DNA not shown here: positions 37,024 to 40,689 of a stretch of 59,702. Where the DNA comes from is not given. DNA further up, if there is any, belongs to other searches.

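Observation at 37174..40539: Type IIG RM enzyme with a compositionally mosaic (AT-rich) C-terminal target-recognition region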

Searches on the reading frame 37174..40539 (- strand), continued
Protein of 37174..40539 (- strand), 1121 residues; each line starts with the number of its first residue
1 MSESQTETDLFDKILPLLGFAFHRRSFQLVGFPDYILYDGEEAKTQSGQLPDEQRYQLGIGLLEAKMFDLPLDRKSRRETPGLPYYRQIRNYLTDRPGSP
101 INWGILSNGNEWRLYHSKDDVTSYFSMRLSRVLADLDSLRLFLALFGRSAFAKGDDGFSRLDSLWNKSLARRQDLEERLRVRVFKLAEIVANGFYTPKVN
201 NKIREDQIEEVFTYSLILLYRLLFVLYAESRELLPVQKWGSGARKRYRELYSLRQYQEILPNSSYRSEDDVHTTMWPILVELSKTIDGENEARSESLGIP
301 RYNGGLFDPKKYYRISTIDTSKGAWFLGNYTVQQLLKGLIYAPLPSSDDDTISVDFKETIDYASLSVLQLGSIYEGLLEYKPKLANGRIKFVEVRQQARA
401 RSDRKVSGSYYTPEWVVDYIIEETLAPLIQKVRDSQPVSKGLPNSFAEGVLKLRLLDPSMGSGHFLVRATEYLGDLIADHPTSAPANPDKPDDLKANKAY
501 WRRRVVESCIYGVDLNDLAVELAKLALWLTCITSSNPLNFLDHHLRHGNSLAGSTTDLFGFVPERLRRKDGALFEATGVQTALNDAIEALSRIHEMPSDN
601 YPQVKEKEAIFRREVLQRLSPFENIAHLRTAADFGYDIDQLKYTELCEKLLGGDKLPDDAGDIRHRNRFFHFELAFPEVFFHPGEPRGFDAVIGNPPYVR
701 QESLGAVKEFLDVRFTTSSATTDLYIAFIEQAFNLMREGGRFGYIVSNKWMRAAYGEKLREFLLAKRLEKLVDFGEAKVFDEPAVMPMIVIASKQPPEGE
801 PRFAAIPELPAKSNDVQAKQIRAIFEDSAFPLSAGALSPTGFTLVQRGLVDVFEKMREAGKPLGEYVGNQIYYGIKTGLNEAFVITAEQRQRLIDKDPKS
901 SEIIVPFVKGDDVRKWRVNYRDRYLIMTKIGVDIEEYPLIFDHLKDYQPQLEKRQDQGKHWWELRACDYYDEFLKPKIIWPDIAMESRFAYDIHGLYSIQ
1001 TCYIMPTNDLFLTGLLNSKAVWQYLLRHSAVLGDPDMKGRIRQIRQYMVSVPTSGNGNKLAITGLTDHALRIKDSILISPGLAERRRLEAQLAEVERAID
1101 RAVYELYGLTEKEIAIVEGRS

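Call 55: predict_structure(alignment_id=A2)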
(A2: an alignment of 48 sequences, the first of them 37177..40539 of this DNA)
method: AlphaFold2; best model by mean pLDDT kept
length: 1121 residues; sequences in the alignment: 48
mean_pLDDT: 86.1   pTM: 0.81
mean pLDDT of the five models: 86.1, 85.4, 84.3, 83.6, 79.6
residues with pLDDT >= 90: 544; 70-90: 477; 50-70: 82; < 50: 18
segments of 3 or more residues with pLDDT < 50: 396-407
pLDDT, mean of each block of 10 residues (from residue 1): 87 94 77 90 91 86 91 75 79 74 93 86 83 89 94 89 86 79 87 84 84 91 90 80 82 87 83 88 87 85 79 87 88 90 56 62 80 75 87 55 48 87 96 94 94 96 91 91 78 80 94 91 88 77 92 89 62 76 95 88 90 95 94 88 90 92 94 96 91 91 82 87 91 96 91 81 93 82 76 93 84 64 87 75 74 88 92 90 94 94 94 93 92 91 94 86 81 95 93 94 95 95 87 72 89 82 96 91 91 95 93 83 46
secondary structure, 60 per line:
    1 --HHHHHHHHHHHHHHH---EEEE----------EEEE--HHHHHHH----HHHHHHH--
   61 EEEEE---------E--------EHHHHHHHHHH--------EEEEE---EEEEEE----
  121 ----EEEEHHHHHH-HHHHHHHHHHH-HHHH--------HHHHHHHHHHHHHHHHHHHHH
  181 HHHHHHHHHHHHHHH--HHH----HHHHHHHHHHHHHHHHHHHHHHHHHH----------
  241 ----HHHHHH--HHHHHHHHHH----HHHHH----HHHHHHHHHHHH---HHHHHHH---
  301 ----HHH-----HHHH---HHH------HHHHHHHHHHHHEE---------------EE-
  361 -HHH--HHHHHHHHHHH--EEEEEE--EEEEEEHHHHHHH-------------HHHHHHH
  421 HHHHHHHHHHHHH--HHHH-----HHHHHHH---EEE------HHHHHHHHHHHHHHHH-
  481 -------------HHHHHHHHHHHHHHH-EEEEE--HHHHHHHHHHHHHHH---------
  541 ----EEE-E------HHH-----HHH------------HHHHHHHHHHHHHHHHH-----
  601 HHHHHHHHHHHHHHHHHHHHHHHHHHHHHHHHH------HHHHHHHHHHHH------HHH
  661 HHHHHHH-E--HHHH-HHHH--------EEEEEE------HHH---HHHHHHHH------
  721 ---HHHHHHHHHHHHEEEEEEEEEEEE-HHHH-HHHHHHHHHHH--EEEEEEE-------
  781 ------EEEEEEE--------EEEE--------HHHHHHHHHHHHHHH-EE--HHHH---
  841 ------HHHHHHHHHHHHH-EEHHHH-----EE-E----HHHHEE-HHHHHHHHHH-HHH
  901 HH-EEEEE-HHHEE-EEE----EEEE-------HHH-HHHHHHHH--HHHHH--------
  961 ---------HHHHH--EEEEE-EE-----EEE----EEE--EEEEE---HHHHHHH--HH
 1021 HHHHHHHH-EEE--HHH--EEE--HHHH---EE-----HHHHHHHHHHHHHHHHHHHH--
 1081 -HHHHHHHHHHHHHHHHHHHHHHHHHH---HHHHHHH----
elements in order (helices of 4 or more, strands of 3 or more residues): H3-17 E21-24 E35-38 H41-47 H52-58 E61-65 H85-94 E103-107 E111-116 E125-128 H129-134 H136-146 H148-151 H160-195 H205-230 H245-250 H253-262 H267-271 H276-287 H291-297 H313-316 H329-340 H367-377 E380-385 E388-393 H394-400 H414-433 H436-439 H445-451 E455-457 H464-479 H494-508 E510-514 H517-531 E545-547 H579-595 H601-633 H640-651 H658-667 H672-675 H677-680 E689-694 H707-714 H724-735 E736-747 H749-752 H754-764 E767-773 E787-793 E802-805 H814-828 H834-837 H847-859 H863-866 H880-883 H887-896 H898-902 E904-908 E916-918 E923-926 H938-945 H948-952 H970-974 E977-981 E990-992 E997-999 E1002-1006 H1010-1016 H1019-1028 E1030-1032 E1040-1042 H1045-1048 H1059-1078 H1082-1107 H1111-1117

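Call 58: fold_search(model_id=the predicted structure, library=pdb)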
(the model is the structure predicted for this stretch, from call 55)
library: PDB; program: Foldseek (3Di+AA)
matches with E <= 10: 684; with E <= 0.001: 90
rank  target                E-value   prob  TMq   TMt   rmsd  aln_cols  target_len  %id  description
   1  7lni_A                2.3e-28  1.00  0.39  0.74   6.2       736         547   18  SeMet CamA Adenine Methyltransferase Complexed to Cognate Substrate DNA (released 2021-05-19)
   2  7rfl_B                2.5e-28  1.00  0.38  0.71   8.9       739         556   18  CamA Adenine Methyltransferase Complexed to Cognate Substrate DNA and Inhibitor SGC0946 (released 2021-09-15)
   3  7lni_B                6.1e-28  1.00  0.38  0.72   9.3       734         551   18  SeMet CamA Adenine Methyltransferase Complexed to Cognate Substrate DNA (released 2021-05-19)
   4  7rfm_B                1.1e-27  1.00  0.38  0.72   9.3       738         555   18  CamA Adenine Methyltransferase Complexed to Cognate Substrate DNA and Inhibitor EPZ004777 (released 2021-09-15)
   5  7rfk_C                1.1e-27  1.00  0.39  0.73   6.4       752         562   17  CamA Adenine Methyltransferase Complexed to Cognate Substrate DNA and Inhibitor Sinefungin (released 2021-09-15)
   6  8cxs_A                1.3e-27  1.00  0.38  0.74   6.7       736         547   18  CamA Adenine Methyltransferase Complexed to Cognate Substrate DNA and Inhibitor MTA (released 2023-01-11)
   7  8cxy_C                1.4e-27  1.00  0.39  0.76   6.0       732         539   18  CamA Adenine Methyltransferase Complexed to Cognate Substrate DNA and Inhibitor N6-(2-Phenethyl)adenosine (Compound 8) (released 2023-01-11)
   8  8cxw_B                1.4e-27  1.00  0.37  0.71   9.3       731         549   17  CamA Adenine Methyltransferase Complexed to Cognate Substrate DNA and Inhibitor piclidenoson (Compound 4) (released 2023-01-11)
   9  7rfl_C                1.5e-27  1.00  0.39  0.75   5.9       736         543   18  CamA Adenine Methyltransferase Complexed to Cognate Substrate DNA and Inhibitor SGC0946 (released 2021-09-15)
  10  7rfk_B                1.9e-27  1.00  0.38  0.69   8.5       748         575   17  CamA Adenine Methyltransferase Complexed to Cognate Substrate DNA and Inhibitor Sinefungin (released 2021-09-15)
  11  7lt5_C                2.1e-27  1.00  0.39  0.73   6.4       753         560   18  CamA Adenine Methyltransferase Complexed to Cognate Substrate DNA and Cofactor SAH (released 2021-05-19)
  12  7lni_C                2.2e-27  1.00  0.39  0.76   5.8       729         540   18  SeMet CamA Adenine Methyltransferase Complexed to Cognate Substrate DNA (released 2021-05-19)
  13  8cxx_A                2.3e-27  1.00  0.39  0.75   6.1       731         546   18  CamA Adenine Methyltransferase Complexed to Cognate Substrate DNA and Compound 6 (released 2023-01-11)
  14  7rfl_A                2.3e-27  1.00  0.38  0.73   8.8       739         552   17  CamA Adenine Methyltransferase Complexed to Cognate Substrate DNA and Inhibitor SGC0946 (released 2021-09-15)
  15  7rfn_A                2.4e-27  1.00  0.39  0.74   6.2       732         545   18  CamA Adenine Methyltransferase Complexed to Cognate Substrate DNA and Inhibitor SGC8158 (released 2021-09-15)
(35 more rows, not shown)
